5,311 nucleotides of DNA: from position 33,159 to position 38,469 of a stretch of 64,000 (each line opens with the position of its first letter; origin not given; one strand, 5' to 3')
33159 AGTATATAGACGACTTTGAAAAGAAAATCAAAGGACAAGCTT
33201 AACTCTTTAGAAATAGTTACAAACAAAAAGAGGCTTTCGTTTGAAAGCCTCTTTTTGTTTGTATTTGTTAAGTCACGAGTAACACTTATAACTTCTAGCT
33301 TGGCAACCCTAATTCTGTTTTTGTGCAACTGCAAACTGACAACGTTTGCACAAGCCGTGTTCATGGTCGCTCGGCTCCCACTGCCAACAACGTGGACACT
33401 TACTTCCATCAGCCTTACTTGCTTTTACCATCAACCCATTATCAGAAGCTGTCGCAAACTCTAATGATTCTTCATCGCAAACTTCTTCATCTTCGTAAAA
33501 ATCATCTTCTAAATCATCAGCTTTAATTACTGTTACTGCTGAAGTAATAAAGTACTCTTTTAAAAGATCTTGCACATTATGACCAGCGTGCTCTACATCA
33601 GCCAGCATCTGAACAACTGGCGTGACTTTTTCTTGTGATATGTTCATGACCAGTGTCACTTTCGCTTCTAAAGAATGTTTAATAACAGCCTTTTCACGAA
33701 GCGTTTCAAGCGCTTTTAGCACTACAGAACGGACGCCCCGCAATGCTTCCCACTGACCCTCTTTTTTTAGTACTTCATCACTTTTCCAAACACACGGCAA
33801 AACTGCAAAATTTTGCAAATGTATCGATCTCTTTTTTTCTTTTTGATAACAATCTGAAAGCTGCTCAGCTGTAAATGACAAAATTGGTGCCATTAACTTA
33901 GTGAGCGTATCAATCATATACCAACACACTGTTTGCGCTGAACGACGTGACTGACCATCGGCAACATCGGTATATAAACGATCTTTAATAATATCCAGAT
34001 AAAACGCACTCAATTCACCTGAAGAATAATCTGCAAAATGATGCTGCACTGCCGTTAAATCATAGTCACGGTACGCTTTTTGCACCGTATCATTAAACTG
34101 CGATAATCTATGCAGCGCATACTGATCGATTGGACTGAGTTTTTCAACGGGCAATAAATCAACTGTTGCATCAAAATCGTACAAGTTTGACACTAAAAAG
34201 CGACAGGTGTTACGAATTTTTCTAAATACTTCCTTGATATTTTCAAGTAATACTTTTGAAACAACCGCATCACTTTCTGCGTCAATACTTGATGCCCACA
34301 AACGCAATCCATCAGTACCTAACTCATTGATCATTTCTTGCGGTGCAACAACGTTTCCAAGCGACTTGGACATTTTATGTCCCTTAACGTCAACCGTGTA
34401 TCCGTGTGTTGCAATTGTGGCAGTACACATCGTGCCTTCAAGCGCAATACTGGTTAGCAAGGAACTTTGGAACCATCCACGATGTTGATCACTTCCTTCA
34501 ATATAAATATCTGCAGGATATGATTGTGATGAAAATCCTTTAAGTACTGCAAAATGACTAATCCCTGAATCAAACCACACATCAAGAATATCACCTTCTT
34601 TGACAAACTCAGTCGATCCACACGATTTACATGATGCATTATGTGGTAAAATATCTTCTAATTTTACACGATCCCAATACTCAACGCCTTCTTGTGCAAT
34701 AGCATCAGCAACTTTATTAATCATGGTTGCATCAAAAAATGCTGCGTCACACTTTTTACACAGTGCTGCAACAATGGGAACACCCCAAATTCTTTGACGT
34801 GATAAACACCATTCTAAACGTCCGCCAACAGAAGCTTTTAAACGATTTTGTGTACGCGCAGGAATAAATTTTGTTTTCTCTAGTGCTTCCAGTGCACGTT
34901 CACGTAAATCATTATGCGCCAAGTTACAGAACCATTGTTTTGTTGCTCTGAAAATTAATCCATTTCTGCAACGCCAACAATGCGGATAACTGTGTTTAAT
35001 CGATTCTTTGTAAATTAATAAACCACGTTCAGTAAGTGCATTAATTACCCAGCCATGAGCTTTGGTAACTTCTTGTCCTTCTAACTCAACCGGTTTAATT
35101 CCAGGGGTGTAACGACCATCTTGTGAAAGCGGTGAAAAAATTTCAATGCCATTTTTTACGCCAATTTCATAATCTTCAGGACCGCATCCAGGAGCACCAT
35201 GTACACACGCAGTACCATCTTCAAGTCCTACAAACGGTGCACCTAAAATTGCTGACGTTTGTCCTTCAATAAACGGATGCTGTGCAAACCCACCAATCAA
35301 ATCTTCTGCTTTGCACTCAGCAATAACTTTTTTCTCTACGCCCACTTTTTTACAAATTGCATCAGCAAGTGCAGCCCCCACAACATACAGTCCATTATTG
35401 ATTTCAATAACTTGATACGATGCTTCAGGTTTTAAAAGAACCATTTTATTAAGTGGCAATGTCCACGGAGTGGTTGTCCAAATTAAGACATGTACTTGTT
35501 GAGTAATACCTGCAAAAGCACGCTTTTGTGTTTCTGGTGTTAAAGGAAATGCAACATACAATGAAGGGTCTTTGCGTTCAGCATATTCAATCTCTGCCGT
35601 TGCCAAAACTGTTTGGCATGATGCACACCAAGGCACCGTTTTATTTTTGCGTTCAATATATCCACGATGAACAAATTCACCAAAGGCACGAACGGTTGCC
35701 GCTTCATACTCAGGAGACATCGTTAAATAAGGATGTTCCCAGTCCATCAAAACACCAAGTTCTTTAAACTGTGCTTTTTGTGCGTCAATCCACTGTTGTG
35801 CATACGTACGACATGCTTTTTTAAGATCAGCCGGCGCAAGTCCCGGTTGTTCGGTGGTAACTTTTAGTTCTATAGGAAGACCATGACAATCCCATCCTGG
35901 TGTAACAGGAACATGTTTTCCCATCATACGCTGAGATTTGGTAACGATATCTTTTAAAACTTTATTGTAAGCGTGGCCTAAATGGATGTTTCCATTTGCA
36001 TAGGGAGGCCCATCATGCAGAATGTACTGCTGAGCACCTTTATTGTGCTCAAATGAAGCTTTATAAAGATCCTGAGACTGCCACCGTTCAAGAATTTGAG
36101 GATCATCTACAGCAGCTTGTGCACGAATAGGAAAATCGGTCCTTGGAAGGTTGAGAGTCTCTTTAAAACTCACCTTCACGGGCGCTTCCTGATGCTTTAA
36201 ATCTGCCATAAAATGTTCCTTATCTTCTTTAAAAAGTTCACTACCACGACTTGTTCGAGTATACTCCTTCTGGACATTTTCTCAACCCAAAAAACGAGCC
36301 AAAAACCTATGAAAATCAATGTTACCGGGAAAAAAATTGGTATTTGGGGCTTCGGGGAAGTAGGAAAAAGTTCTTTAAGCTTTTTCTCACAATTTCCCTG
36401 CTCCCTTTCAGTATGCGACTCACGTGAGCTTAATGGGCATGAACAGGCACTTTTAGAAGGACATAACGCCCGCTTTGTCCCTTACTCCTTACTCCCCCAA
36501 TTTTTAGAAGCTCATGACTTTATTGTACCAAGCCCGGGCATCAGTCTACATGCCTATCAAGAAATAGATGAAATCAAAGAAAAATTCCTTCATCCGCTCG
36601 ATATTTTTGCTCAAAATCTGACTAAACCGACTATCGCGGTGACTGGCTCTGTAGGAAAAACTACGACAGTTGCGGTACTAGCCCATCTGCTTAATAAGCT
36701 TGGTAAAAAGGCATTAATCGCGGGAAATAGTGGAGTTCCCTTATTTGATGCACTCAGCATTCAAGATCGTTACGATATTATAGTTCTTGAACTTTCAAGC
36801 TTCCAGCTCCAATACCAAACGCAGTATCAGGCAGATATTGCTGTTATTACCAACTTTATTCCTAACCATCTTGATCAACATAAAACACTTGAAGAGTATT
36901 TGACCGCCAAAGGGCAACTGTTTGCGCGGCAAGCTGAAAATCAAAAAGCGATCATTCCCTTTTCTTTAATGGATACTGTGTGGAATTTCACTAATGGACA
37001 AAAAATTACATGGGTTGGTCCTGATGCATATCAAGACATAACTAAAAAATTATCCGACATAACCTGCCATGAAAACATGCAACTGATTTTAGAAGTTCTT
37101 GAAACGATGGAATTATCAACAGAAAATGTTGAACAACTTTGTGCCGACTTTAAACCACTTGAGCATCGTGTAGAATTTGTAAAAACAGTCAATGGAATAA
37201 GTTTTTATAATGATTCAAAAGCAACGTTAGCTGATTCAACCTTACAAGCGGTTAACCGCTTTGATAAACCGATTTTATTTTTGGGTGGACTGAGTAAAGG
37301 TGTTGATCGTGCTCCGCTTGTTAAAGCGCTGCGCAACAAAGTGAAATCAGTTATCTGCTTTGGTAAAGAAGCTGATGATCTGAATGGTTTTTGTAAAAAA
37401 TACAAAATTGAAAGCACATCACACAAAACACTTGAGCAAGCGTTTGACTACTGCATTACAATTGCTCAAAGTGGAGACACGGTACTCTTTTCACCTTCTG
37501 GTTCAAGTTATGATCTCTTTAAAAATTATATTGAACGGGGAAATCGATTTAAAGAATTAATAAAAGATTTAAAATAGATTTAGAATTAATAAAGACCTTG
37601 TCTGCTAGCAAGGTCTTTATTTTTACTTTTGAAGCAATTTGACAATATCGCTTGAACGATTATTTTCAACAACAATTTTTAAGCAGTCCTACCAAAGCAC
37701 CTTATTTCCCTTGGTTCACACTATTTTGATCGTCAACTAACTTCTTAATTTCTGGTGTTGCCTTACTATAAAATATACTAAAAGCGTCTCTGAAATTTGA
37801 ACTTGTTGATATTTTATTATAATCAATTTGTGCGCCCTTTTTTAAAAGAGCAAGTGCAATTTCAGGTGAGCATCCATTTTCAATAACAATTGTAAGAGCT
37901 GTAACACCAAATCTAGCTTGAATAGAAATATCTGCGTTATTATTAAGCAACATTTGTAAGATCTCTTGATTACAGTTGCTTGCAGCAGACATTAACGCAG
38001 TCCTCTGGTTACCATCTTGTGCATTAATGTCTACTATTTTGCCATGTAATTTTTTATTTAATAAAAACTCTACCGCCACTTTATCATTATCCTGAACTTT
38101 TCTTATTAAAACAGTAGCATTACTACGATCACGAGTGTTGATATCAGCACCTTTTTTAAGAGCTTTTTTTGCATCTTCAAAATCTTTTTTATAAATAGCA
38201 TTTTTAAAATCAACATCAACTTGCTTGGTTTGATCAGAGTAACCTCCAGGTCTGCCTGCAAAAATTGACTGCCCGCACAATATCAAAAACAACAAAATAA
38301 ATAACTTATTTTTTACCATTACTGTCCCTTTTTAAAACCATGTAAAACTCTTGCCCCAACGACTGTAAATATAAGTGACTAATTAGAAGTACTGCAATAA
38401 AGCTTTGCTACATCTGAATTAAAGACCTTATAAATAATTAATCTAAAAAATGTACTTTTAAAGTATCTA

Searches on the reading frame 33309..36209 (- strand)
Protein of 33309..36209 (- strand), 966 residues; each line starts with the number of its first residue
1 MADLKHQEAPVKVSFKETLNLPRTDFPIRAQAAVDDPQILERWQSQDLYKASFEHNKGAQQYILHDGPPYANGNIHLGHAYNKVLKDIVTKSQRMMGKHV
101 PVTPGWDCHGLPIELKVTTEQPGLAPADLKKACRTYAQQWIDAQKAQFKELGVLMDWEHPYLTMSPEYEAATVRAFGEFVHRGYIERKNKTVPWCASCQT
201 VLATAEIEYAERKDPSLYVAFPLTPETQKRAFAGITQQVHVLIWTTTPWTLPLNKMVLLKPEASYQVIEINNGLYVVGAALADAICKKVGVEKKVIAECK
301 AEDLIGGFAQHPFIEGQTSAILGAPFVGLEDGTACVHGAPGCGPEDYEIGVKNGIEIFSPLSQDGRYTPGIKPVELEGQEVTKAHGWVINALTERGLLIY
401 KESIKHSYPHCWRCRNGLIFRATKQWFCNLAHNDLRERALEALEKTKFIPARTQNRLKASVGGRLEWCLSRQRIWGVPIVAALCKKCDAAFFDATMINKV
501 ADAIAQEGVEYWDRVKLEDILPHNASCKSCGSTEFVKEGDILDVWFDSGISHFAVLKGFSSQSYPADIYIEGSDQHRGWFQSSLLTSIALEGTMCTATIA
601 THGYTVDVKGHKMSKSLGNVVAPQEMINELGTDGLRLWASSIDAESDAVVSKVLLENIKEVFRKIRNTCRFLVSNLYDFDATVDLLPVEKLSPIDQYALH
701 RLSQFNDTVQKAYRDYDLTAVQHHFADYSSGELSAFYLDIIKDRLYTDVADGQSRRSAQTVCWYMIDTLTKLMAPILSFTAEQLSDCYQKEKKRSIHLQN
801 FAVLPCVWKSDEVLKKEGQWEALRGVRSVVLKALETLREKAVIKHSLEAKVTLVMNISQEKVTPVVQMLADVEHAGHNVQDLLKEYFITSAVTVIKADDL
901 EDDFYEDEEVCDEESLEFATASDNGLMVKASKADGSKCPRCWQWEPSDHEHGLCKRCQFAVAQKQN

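Call 8: search_protein_families(library=pfam, proteins=[window:33309-36209:-], max_evalue=0.001)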
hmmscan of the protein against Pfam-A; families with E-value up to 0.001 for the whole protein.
window:33309-36209:- (966 aa): 4 families
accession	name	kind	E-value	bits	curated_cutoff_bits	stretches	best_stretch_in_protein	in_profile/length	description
PF00133.28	tRNA-synt_1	-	4.8e-117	391.6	22.7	1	38-647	1-410/414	tRNA synthetases class I (I, L, M and V)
PF09334.17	tRNA-synt_1g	-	8.6e-26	91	20.1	2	69-208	8-136/391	tRNA synthetases class I (M)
PF08264.19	Anticodon_1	-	4.2e-24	85.5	25.1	1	695-852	1-147/148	Anticodon-binding domain of tRNA ligase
PF01406.26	tRNA-synt_1e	-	1.1e-05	25.4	27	0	579-641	221-282/301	tRNA synthetases class I (C) catalytic domain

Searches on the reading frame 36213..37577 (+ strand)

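Call 8: search_protein_families(library=pfam, proteins=[window:36213-37577:+], max_evalue=0.001)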
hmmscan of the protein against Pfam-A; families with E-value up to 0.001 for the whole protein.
window:36213-37577:+ (454 aa): 4 families
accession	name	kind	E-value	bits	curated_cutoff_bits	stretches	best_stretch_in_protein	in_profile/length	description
PF08245.18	Mur_ligase_M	-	1.2e-23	84.5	24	1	143-251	1-124/200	Mur ligase middle domain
PF02875.26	Mur_ligase_C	-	3.7e-10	41.2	28.4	1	318-430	1-127/127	Mur ligase, glutamate ligase domain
PF21799.2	MurD-like_N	-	1.3e-06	29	27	1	40-114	1-73/88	Mur ligase MurD-like, N-terminal domain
PF02826.25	2-Hacid_dh_C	-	0.00017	21.4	25.1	1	28-80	25-74/178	D-isomer specific 2-hydroxyacid dehydrogenase, NAD binding domain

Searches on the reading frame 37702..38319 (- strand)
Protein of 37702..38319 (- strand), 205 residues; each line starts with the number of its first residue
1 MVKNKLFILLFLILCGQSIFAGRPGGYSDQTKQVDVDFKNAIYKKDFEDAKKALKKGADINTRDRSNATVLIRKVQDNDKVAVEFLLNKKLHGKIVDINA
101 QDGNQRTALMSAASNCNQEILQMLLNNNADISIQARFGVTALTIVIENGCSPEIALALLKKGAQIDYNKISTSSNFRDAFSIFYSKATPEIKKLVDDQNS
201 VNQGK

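Call 8: search_protein_families(library=pfam, proteins=[window:37702-38319:-], max_evalue=0.001)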
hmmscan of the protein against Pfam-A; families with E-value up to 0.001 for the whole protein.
window:37702-38319:- (205 aa): 5 families
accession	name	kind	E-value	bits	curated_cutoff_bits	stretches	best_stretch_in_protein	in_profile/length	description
PF12796.13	Ank_2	-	1.2e-21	77.5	27.3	2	41-134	4-89/90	Ankyrin repeats (3 copies)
PF13637.12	Ank_4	-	7.1e-14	52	22.7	2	80-125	10-50/50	Ankyrin repeats (many copies)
PF13857.12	Ank_5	-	4.1e-11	43.4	27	1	96-144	7-55/56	Ankyrin repeats (many copies)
PF00023.36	Ank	-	7.6e-11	42.1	21.1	1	104-134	1-31/33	Ankyrin repeat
PF13606.12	Ank_3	-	2.5e-09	36.9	22.3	0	105-132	2-29/30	Ankyrin repeat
